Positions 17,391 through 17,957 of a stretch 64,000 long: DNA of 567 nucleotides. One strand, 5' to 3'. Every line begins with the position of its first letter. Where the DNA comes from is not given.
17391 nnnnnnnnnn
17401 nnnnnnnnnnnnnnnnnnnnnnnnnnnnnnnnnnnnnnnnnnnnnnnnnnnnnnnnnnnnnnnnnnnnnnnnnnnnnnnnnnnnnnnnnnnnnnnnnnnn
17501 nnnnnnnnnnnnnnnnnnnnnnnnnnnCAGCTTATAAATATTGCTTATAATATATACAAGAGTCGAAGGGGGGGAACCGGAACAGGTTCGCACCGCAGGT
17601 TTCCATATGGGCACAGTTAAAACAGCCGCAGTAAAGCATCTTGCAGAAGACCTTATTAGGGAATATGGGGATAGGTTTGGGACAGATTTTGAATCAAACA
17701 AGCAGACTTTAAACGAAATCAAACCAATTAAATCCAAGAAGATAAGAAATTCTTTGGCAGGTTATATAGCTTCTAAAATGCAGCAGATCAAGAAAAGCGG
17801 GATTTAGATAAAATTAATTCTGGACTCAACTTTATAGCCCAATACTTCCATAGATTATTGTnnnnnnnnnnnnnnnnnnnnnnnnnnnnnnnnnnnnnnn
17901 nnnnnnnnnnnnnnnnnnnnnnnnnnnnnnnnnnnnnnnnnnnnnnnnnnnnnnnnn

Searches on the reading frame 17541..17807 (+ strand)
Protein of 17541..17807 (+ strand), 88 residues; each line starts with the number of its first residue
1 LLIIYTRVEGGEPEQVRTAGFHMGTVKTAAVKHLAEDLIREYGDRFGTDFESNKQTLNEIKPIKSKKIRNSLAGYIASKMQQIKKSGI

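Call 14: search_protein_families(library=pfam, proteins=[window:17541-17807:+], max_evalue=0.001)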
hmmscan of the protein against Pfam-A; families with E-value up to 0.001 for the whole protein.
window:17541-17807:+ (88 aa): 1 family
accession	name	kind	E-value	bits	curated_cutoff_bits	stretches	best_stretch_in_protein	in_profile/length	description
PF00833.23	Ribosomal_S17e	-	3.6e-16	59.6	22.8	1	23-86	1-64/122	Ribosomal S17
